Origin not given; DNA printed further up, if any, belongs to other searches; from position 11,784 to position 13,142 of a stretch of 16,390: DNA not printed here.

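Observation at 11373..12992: Uncharacterised three-gene cassette (wHTH repressor / Zn-ribbon / 2TM protein) wedged against a Type III R-M operon: candidate novel defence or element-maintenance module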

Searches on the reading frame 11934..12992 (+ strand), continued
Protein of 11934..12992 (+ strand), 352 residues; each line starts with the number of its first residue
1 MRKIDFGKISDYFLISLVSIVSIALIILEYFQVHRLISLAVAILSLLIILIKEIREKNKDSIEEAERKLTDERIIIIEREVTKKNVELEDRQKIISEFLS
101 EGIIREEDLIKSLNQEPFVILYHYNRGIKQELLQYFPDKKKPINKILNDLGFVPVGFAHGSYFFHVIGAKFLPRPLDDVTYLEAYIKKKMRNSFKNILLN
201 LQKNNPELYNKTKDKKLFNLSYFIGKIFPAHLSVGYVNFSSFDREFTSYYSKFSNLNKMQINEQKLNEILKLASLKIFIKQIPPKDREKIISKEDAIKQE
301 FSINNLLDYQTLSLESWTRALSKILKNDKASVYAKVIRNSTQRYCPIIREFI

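Call 36: find_encoding_contigs(protein=P0031, flank=8000, max_places=2)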
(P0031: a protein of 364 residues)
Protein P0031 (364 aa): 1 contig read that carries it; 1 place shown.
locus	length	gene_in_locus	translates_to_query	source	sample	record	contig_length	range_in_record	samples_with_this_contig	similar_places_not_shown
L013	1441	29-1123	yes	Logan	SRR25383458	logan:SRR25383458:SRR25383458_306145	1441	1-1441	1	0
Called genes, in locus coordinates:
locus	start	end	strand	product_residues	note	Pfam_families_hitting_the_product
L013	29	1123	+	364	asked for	-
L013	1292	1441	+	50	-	?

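Call 37: list_cluster_members(proteins=[P0024, P0025, P0026, P0027, P0029, P0033, P0036, P0037, P0041, P0047])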
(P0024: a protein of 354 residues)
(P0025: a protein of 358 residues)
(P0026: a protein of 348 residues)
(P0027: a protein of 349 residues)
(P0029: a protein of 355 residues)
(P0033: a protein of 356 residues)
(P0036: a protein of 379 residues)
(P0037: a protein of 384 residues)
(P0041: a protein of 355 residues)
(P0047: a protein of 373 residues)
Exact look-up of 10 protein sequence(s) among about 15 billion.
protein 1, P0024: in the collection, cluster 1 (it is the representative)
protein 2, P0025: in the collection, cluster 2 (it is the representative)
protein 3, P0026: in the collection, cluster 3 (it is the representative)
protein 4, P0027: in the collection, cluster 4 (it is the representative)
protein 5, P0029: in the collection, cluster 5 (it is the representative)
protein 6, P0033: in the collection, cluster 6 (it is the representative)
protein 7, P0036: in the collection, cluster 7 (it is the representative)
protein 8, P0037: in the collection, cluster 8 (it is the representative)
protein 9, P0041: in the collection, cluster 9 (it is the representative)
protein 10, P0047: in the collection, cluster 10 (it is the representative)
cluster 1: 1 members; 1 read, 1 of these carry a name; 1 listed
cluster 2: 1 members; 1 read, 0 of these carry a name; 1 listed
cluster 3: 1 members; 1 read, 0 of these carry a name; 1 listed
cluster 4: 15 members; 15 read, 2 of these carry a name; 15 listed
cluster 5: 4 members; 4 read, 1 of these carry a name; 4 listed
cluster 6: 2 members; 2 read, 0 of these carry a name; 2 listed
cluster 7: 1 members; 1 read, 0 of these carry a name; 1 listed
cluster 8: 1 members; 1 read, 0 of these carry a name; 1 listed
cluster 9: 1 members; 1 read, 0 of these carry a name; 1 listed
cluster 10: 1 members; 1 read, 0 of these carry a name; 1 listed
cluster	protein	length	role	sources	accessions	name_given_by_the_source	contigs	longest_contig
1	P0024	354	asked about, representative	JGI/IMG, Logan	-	hypothetical protein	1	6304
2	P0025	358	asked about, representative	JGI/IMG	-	-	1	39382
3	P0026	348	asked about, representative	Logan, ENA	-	-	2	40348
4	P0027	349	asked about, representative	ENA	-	-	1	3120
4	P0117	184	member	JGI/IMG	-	hypothetical protein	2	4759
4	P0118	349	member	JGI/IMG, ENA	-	hypothetical protein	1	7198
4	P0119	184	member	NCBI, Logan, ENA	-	-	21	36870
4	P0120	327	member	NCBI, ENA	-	-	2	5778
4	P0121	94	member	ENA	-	-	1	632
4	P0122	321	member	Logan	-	-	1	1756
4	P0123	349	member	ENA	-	-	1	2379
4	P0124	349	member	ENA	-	-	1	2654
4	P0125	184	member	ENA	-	-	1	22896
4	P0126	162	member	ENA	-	-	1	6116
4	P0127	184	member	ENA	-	-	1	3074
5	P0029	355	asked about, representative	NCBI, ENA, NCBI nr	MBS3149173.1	hypothetical protein J4455_00560 [Candidatus Woesearchaeota archaeon] | hypothetical protein [Candidatus Woesearchaeota archaeon]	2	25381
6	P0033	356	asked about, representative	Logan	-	-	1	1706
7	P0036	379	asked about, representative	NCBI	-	-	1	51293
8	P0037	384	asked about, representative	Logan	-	-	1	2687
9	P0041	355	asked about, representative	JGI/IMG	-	-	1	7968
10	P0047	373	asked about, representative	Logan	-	-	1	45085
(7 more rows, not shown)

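Call 38: find_encoding_contigs(protein=P0025, flank=8000, max_places=1)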
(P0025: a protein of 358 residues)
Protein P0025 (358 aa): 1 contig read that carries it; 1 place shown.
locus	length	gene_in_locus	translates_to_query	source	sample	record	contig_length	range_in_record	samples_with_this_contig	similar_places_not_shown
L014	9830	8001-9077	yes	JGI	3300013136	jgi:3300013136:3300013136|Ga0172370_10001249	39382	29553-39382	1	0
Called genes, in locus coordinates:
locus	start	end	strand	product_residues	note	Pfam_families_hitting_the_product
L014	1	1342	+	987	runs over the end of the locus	PF02463:SMC_N, PF13304:AAA_21 (weak), PF13476:AAA_23, PF13555:AAA_29, PF02463:SMC_N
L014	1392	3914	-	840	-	PF05362:Lon_C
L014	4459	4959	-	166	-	PF00293:NUDIX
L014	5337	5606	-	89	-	-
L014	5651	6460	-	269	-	PF00466:Ribosomal_L10, PF17777:RL10P_insert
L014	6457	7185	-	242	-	PF00687:Ribosomal_L1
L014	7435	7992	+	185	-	-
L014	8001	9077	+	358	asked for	-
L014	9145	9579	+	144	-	-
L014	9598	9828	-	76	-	?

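Call 39: find_encoding_contigs(protein=P0026, flank=8000, max_places=1)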
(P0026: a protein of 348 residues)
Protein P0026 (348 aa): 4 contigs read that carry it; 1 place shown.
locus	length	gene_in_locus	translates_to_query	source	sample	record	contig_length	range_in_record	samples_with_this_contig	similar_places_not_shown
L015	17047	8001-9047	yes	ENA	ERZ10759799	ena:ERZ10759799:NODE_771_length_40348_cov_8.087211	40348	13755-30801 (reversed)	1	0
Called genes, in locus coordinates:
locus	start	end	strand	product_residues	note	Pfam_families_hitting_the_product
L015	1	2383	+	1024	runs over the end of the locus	PF04313:HSDR_N, PF04851:ResIII, PF18766:SWI2_SNF2, PF22679:T1R_D3-like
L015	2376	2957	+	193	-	PF01863:YgjP-like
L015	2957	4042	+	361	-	PF14022:DUF4238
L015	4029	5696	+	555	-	-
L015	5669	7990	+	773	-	PF09565:RE_NgoFVII (faint), PF13091:PLDc_2 (weak)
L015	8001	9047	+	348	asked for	-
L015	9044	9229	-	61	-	PF21983:NikA-like (weak)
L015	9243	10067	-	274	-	PF00589:Phage_integrase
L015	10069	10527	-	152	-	-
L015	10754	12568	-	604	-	PF19291:TREH_N, PF00723:Glyco_hydro_15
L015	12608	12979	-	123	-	PF21866:DUF6915 (weak)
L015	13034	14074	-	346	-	-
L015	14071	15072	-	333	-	-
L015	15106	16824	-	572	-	PF14716:HHH_8, PF14520:HHH_5, PF14791:DNA_pol_B_thumb, PF02811:PHP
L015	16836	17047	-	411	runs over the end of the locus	PF13439:Glyco_transf_4, PF13579:Glyco_trans_4_4, PF00534:Glycos_transf_1, PF13692:Glyco_trans_1_4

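Call 40: find_encoding_contigs(protein=P0036, flank=8000, max_places=1)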
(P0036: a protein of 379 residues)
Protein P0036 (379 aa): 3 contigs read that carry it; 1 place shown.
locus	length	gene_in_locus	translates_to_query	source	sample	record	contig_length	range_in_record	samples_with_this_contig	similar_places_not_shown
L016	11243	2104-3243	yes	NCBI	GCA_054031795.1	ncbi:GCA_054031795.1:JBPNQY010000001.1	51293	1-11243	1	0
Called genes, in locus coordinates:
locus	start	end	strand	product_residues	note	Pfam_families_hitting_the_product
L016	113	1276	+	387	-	PF13495:Phage_int_SAM_4 (faint), PF00589:Phage_integrase, PF16795:Phage_integr_3 (weak)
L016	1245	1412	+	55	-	-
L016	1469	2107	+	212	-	-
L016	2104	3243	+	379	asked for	-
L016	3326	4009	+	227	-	PF00702:Hydrolase, PF13419:HAD_2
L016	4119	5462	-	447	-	PF02934:GatB_N, PF02637:GatB_Yqey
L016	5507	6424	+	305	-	PF17125:Methyltr_RsmF_N, PF22458:RsmF-B_ferredox, PF01189:Methyltr_RsmB-F, PF13847:Methyltransf_31 (weak)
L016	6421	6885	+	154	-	PF23437:DUF7122 (weak), PF13636:Methyltranf_PUA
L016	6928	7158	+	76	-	-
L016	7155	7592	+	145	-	-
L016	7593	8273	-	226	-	-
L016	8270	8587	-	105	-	-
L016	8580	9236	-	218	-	-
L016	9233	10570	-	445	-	PF02629:CoA_binding, PF13380:CoA_binding_2, PF13607:Succ_CoA_lig, PF19045:Ligase_CoA_2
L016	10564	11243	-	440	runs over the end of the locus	PF00733:Asn_synthase, PF24167:DUF7411 (weak), PF00733:Asn_synthase (weak), PF00730:HhH-GPD, PF00633:HHH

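Call 41: find_encoding_contigs(protein=P0047, flank=8000, max_places=1)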
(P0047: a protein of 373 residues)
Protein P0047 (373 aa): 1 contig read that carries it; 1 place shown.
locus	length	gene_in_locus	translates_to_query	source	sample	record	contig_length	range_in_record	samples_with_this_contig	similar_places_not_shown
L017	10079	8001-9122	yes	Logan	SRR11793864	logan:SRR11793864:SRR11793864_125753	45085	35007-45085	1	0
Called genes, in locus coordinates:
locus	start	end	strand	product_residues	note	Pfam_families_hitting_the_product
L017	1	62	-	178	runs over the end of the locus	PF01948:PyrI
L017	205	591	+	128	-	PF00410:Ribosomal_S8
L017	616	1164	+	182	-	PF00347:Ribosomal_L6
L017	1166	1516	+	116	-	PF01655:Ribosomal_L32e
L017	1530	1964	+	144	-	PF01280:Ribosomal_L19e, PF25476:Ribosomal_L19e_C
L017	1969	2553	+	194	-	PF00861:Ribosomal_L18p, PF17144:Ribosomal_L5e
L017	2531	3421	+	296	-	PF00333:Ribosomal_S5, PF03719:Ribosomal_S5_C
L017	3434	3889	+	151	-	PF00327:Ribosomal_L30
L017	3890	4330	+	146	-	PF00828:Ribosomal_L27A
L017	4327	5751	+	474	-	PF00344:SecY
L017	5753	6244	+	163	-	PF01956:EMC3_TMCO1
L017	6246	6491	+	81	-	PF01199:Ribosomal_L34e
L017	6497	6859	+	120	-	-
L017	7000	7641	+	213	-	-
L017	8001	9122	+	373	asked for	-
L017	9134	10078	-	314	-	?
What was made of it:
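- Two contexts (L014, L017) lie next to ribosomal-protein operons with no recombinase or defence gene in view, although both are near contig ends (calls 38, 41). L014 and L017 are next to ribosomal-protein and SecY operons (calls 38, 41).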

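Call 45: list_cluster_members(proteins=[P0001, P0002, P0003, P0008, P0012, P0021, P0023, P0036, P0026, P0025])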
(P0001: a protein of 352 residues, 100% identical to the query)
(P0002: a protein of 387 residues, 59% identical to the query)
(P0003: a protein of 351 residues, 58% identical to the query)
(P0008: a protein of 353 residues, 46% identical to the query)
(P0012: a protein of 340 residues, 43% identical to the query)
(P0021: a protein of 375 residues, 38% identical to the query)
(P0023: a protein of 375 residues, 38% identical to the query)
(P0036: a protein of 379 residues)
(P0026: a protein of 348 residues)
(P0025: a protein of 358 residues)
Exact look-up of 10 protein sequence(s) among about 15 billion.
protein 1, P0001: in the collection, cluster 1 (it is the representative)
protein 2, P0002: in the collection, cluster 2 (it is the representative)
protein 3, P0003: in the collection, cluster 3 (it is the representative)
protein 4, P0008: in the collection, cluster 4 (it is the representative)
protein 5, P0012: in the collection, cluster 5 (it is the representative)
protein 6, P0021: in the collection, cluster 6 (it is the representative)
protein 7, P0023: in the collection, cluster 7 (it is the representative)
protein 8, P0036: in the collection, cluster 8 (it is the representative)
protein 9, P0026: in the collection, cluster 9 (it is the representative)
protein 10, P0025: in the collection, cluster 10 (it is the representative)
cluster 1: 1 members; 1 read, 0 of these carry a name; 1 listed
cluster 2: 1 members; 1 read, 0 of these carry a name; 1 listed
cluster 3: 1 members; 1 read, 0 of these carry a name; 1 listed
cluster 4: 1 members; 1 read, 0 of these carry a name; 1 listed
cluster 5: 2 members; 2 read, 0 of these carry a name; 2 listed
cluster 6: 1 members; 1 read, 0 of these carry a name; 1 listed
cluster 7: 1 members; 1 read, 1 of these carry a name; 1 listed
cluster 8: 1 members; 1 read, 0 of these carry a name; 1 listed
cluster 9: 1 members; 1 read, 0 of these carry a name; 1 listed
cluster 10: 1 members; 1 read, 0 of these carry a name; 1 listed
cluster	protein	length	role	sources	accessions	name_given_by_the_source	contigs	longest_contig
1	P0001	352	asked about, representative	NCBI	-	-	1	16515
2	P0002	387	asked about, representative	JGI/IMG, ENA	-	-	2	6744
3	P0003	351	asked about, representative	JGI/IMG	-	-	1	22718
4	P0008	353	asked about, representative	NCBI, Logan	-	-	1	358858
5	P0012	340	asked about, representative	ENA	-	-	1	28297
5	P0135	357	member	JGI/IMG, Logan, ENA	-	-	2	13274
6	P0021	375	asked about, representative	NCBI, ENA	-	-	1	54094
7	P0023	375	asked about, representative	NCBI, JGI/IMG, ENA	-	xanthosine utilization system XapX-like protein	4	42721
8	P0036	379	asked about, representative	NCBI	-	-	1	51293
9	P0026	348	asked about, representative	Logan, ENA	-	-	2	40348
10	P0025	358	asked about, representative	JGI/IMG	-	-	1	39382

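Call 48: search_protein_families(library=pfam, proteins=[L008:8561-9448:+, L008:9470-9847:+, L008:11017-11970:+, L001:3737-4396:-, L016:1469-2107:+, L014:7435-7992:+, L017:7000-7641:+, L007:9769-11478:-, L002:9804-10229:+, L014:9145-9579:+], max_evalue=0.05)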
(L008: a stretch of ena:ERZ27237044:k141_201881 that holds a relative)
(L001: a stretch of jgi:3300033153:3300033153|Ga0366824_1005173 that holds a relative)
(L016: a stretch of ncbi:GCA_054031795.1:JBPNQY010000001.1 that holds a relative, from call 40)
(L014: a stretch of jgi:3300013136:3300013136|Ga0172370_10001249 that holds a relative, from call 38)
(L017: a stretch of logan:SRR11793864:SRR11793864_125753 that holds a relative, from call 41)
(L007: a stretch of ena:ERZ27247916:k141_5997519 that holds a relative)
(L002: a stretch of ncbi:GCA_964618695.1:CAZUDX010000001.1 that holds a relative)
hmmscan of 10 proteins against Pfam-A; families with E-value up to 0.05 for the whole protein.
L008:8561-9448:+ (295 aa): 0 families

L008:9470-9847:+ (125 aa): 1 family
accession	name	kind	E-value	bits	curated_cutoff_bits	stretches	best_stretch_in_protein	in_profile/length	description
PF08444.16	Gly_acyl_tr_C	-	0.031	15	27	1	40-84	42-87/89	Aralkyl acyl-CoA:amino acid N-acyltransferase, C-terminal region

L008:11017-11970:+ (317 aa): 3 families
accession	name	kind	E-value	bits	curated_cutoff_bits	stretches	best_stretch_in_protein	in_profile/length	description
PF07475.17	Hpr_kinase_C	-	0.002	18.1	33.3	1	141-185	6-48/171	HPr Serine kinase C-terminal domain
PF13555.12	AAA_29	-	0.0046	17.1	27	1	145-170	15-39/61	P-loop containing region of AAA domain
PF00503.26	G-alpha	-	0.036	13.6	48.8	0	155-173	23-41/333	G-protein alpha subunit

L001:3737-4396:- (219 aa): 0 families

L016:1469-2107:+ (212 aa): 1 family
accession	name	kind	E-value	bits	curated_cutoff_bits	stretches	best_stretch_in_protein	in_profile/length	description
PF25212.1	HVO_A0114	-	6.5e-05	23.1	27.6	1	33-76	40-83/84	HVO_A0114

L014:7435-7992:+ (185 aa): 1 family
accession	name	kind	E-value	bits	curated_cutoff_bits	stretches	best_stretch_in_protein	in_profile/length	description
PF24027.1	DUF7338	-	0.042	14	27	0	14-79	6-68/180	Family of unknown function (DUF7338)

L017:7000-7641:+ (213 aa): 0 families

L007:9769-11478:- (569 aa): 1 family
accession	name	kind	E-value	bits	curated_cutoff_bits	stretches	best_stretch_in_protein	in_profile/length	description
PF00496.27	SBP_bac_5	-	3.8e-54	184.6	32.4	1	96-459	1-349/368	Bacterial extracellular solute-binding proteins, family 5 Middle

L002:9804-10229:+ (141 aa): 0 families

L014:9145-9579:+ (144 aa): 1 family
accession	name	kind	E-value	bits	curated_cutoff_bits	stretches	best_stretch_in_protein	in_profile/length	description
PF14223.13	Retrotran_gag_2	-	0.034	14.1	27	0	22-80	72-128/172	gag-polypeptide of LTR copia-type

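Call 49: search_protein_families(library=padloc, proteins=[L008:8561-9448:+, L008:9470-9847:+, L008:11017-11970:+, L001:3737-4396:-, L016:1469-2107:+, L014:7435-7992:+, L017:7000-7641:+, L007:9769-11478:-, L002:9804-10229:+, L015:4029-5696:+], max_evalue=0.01)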
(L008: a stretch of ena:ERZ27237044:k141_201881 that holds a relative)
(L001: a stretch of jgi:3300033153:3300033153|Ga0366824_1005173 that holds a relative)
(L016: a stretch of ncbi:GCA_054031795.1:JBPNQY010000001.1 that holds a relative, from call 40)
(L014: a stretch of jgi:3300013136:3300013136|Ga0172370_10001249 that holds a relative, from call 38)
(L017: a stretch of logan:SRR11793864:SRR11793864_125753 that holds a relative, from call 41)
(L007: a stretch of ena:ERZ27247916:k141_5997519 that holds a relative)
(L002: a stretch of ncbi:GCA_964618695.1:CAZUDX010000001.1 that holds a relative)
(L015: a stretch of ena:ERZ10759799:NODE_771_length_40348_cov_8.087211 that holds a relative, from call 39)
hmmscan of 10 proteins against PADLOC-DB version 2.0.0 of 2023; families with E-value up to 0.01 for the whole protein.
L008:8561-9448:+ (295 aa): 0 families

L008:9470-9847:+ (125 aa): 0 families

L008:11017-11970:+ (317 aa): 1 family
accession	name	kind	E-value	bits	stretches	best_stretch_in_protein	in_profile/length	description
PDLC04140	mad8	-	0.0049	14.4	1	148-178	21-52/314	mads_8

L001:3737-4396:- (219 aa): 0 families

L016:1469-2107:+ (212 aa): 6 families
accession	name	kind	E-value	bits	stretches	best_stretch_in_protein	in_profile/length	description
PDLC01434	CasR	-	9.9e-06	23.5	1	19-69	131-181/191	"CAS-I,CAS-II,CAS-III,CAS-IV,CAS-V,CAS-VI; associated_signaling"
PDLC01438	Csa3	-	1.1e-05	23.6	1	4-93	136-222/305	"CAS-I,CAS-II,CAS-III,CAS-IV,CAS-V,CAS-VI; associated_signaling"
PDLC01268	CasR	-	3.1e-05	22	1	19-71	127-175/179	"CAS-I,CAS-II,CAS-III,CAS-IV,CAS-V,CAS-VI; associated_signaling"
PDLC01879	CARF3--CARF_TM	-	0.0009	16.9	1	16-72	156-209/222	-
PDLC01848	CARF3--CARF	-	0.0044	14.7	1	17-63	138-183/197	-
PDLC01852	CARF3--CARF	-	0.0072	14.3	0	31-71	159-199/208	-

L014:7435-7992:+ (185 aa): 0 families

L017:7000-7641:+ (213 aa): 0 families

L007:9769-11478:- (569 aa): 0 families

L002:9804-10229:+ (141 aa): 0 families

L015:4029-5696:+ (555 aa): 0 families
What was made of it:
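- In one distant relative (L016) a different wHTH-containing 212-aa gene overlaps the family gene by 4 nt (calls 40, 48, 49).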

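Call 57: find_related_loci(query=A1, collection=metagenome_contigs, flank=8000)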
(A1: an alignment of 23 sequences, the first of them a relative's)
Query A1 (352 aa) in metagenome_contigs; peptide patterns used: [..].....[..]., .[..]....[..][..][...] (x = any residue, [..] = any of these).
292 stretches matched a pattern; 6 encode a relative of the query (tblastn E <= 1e-3); 6 distinct loci.
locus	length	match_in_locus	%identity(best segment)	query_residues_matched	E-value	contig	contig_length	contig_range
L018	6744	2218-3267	59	1-352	4e-138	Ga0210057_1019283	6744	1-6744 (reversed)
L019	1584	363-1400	53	6-352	3e-117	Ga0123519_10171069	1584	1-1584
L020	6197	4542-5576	43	9-352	2e-91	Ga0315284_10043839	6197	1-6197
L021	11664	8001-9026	41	11-351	7e-83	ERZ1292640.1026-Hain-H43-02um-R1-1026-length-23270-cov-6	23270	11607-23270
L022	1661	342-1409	39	2-350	4e-81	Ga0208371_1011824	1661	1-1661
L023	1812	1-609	51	154-352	3e-59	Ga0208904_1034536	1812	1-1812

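Call 60: search_solved_structures(query=A2, max_evalue=10)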
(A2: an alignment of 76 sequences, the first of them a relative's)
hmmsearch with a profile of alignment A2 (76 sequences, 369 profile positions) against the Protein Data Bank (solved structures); distinct sequences matched with E-value up to 10: 6.
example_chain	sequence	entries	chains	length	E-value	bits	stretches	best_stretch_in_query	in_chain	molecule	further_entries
4hhu_A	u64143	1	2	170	0.056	15.9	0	289-318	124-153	OR280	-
3fmo_B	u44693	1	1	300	0.13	14.7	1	67-121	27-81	ATP-dependent RNA helicase DDX19B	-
3fmp_B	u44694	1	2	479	0.19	14.2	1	67-121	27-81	ATP-dependent RNA helicase DDX19B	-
3oio_A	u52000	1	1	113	0.36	13.2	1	298-358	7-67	Transcriptional regulator (AraC-type DNA-binding domain-containing proteins)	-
6sfw_O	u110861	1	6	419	0.4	13.1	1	310-346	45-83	ATP-dependent Clp protease ATP-binding subunit ClpX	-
8gai_A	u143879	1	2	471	3.5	10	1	12-96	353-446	Importin subunit alpha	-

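Call 61: search_protein_families(library=pfam, alignment_id=A2, max_evalue=0.1)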
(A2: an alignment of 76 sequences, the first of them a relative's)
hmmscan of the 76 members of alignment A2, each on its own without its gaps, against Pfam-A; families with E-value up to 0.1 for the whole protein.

A. member 1, P0001 (352 aa): 0 families

B. families by the number of members that match (of 76 scanned): 83 families (the first 25 are shown)
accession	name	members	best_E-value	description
PF10112.14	Halogen_Hydrol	4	0.0015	5-bromo-4-chloroindolyl phosphate hydrolysis protein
PF20612.3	SHOCT_2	3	0.011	SHOCT domain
PF13567.11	DUF4131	3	0.021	Domain of unknown function (DUF4131)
PF10003.15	DUF2244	2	0.014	Integral membrane protein (DUF2244)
PF22931.4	SAM_TNK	2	0.017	SAM domain-like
PF08395.17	7tm_7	2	0.033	7tm Chemosensory receptor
PF09323.15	DUF1980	2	0.045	DUF1980 N-terminal domain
PF19486.4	DUF6022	2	0.052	Family of unknown function (DUF6022)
PF18181.6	SLATT_1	2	0.067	SMODS and SLOG-associating 2TM effector domain 1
PF06785.16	UPF0242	1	0.00062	Uncharacterised protein family (UPF0242) N-terminus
PF16293.11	zf-C2H2_9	1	0.00073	C2H2 type zinc-finger (1 copy)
PF15457.11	HopW1-1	1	0.0012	Type III T3SS secreted effector HopW1-1/HopPmaA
PF09553.16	RE_Eco47II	1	0.0023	Eco47II restriction endonuclease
PF05010.19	TACC_C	1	0.0031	Transforming acidic coiled-coil-containing protein (TACC), C-terminal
PF25482.1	DUF7905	1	0.0031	Domain of unknown function (DUF7905)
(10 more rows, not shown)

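Call 62: search_dna_similar(query=window:11934-12989:+, collection=plasmids, mode=protein, max_evalue=0.01, max_rows=10)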
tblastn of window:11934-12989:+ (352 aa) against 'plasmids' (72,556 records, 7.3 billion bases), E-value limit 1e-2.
No match.
